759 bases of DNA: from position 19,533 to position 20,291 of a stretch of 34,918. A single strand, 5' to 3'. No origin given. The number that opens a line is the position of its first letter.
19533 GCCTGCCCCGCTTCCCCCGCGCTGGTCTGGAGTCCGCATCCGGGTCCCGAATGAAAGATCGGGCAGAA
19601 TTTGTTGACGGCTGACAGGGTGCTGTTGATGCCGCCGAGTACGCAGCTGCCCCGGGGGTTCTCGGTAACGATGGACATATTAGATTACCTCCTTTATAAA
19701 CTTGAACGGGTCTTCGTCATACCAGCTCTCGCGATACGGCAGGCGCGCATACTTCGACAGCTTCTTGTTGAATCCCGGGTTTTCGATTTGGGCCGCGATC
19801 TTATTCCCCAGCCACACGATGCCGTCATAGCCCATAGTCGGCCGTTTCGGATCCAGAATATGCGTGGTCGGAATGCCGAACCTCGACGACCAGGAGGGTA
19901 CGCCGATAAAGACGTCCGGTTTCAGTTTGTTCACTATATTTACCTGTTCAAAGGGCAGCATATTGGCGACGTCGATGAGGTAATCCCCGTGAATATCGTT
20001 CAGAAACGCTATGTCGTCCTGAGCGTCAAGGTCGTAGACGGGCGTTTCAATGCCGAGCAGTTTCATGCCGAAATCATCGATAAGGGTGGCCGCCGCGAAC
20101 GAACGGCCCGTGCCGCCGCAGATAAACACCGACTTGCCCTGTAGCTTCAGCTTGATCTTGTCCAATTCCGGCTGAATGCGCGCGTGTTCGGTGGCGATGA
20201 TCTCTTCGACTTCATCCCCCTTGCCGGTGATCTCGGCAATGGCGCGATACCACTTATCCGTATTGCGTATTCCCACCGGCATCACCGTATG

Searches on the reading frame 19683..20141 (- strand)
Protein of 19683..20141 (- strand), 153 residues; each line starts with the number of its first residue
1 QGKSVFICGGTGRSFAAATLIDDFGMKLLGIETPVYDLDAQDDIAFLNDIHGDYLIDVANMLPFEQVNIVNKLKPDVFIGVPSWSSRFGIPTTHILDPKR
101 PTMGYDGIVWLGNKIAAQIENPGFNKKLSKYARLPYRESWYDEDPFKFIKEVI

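Call 92: search_solved_structures(query=window:19683-20141:-, max_evalue=1, show_alignments=5)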
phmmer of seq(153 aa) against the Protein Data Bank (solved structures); distinct sequences matched with E-value up to 1: 5.
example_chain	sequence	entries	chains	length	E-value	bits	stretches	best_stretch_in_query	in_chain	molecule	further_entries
9fmg_A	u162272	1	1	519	3.5e-13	53.1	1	29-150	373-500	Nitrogenase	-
9d9u_A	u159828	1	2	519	3.5e-13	53.1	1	29-150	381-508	Nitrogenase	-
9hbc_A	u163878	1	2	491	0.0025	21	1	2-127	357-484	MoFe nitrogenase subunit D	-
9p1x_A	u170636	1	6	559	0.029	17.5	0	61-122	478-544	Nitrogenase protein alpha chain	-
8zd5_H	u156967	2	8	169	0.63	13.2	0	1-35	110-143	22E1VH-SARAH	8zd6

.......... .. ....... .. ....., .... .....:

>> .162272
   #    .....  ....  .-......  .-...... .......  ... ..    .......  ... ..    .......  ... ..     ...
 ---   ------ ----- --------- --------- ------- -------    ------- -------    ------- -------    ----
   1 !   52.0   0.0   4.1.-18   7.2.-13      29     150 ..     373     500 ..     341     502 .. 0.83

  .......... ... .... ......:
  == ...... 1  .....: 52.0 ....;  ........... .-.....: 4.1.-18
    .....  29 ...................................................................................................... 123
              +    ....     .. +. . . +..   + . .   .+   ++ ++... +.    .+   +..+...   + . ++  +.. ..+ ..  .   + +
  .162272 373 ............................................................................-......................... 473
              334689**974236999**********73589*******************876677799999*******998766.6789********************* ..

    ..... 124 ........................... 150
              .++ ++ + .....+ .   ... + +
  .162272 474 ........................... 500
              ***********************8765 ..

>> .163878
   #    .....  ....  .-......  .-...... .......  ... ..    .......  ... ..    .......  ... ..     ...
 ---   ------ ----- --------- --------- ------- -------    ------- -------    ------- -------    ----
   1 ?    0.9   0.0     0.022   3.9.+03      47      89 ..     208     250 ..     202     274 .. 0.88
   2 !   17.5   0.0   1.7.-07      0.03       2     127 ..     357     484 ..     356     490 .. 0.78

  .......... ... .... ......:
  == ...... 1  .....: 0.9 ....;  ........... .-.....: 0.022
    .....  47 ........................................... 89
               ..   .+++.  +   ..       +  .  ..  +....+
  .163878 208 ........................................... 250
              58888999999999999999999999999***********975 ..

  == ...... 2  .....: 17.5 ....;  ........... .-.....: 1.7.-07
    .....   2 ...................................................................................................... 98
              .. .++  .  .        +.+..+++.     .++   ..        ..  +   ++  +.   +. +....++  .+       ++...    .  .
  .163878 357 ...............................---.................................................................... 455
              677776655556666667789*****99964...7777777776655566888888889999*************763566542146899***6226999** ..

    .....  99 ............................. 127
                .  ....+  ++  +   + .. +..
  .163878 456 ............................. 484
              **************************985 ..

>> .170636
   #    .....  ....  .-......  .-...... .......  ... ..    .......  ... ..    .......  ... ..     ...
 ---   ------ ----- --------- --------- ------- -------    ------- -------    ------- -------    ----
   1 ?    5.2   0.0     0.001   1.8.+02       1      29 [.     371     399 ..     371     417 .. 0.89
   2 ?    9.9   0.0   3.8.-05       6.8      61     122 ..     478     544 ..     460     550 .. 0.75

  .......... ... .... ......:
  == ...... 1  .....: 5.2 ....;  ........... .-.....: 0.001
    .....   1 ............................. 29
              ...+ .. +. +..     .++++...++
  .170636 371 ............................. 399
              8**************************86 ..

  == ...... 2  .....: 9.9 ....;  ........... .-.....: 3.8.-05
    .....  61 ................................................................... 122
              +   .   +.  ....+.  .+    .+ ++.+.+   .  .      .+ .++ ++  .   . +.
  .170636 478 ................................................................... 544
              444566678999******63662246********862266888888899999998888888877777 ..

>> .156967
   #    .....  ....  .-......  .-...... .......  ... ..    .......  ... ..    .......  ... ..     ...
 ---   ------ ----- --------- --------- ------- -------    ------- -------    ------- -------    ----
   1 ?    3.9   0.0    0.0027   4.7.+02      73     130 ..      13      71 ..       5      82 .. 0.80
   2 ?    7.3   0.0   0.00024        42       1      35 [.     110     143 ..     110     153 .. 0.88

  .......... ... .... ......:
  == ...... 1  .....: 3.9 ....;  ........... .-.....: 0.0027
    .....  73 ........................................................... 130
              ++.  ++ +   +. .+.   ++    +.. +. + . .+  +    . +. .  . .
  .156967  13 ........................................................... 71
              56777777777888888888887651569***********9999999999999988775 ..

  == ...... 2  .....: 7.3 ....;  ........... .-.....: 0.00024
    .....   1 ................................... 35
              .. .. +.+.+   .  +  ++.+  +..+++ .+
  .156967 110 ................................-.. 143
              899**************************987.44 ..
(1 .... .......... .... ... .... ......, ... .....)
